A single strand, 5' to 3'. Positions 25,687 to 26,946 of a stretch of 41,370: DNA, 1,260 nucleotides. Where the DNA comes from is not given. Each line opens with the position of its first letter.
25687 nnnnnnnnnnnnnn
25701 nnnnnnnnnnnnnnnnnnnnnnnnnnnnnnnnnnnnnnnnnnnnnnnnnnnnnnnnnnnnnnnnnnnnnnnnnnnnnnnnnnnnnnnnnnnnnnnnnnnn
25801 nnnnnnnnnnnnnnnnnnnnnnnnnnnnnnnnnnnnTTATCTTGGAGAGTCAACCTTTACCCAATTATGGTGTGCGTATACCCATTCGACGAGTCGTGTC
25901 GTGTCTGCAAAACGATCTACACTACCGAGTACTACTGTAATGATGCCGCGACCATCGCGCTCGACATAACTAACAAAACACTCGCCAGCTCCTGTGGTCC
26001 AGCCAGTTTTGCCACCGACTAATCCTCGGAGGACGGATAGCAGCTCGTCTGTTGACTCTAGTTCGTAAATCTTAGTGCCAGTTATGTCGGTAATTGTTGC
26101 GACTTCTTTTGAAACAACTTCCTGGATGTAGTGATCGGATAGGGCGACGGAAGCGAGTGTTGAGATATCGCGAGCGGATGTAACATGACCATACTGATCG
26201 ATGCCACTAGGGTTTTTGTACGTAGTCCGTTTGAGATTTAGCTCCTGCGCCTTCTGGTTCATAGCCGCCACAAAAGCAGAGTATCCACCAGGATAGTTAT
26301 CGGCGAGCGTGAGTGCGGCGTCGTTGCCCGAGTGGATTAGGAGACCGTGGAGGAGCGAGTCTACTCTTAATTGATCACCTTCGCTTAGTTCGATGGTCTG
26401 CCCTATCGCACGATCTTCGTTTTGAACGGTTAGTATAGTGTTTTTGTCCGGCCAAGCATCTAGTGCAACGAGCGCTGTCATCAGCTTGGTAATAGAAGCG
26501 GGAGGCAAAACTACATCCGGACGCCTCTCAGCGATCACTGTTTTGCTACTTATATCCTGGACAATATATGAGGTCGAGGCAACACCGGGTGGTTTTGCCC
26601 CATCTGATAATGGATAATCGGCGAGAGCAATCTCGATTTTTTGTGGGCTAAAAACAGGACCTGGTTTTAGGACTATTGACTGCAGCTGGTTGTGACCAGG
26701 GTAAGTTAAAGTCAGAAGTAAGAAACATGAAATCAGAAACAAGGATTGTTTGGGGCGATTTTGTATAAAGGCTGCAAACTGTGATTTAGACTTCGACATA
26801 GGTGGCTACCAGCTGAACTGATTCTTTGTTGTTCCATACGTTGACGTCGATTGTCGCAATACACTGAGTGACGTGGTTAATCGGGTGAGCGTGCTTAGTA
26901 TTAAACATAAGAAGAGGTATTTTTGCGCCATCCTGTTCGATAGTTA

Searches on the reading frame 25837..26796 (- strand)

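Call 70: search_protein_families(library=ncbifam, proteins=[window:25837-26796:-], max_evalue=0.00001)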
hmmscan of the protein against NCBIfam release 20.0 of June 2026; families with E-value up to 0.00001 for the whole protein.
window:25837-26796:- (319 aa): 7 families
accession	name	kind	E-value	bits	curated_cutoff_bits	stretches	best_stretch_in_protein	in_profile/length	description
NF008668.0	PRK11669.1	equivalog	2e-38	132.3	294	1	66-307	35-281/316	D-alanyl-D-alanine endopeptidase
NF007445.0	PRK10001.1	equivalog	1.3e-28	99.9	765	1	67-312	32-287/400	serine-type D-Ala-D-Ala carboxypeptidase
NF008489.0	PRK11397.1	equivalog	1.1e-26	93.5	610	1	56-310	19-283/389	serine-type D-Ala-D-Ala carboxypeptidase DacD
NF008059.0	PRK10793.1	equivalog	5.7e-24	84.6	694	1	70-310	42-292/403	D-alanyl-D-alanine carboxypeptidase DacA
NF000471.1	vanY_of_D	exception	6.6e-19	68.4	625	1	78-304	103-349/354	transpeptidase-like D-Ala-D-Ala carboxypeptidase VanY-D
NF038258.2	PBP4_Staph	exception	2.7e-15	56.1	500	1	94-200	60-175/366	penicillin-binding protein PBP4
NF038273.1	strep_PBP3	exception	3.2e-14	52.8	490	1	72-313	26-295/407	D-alanyl-D-alanine carboxypeptidase PBP3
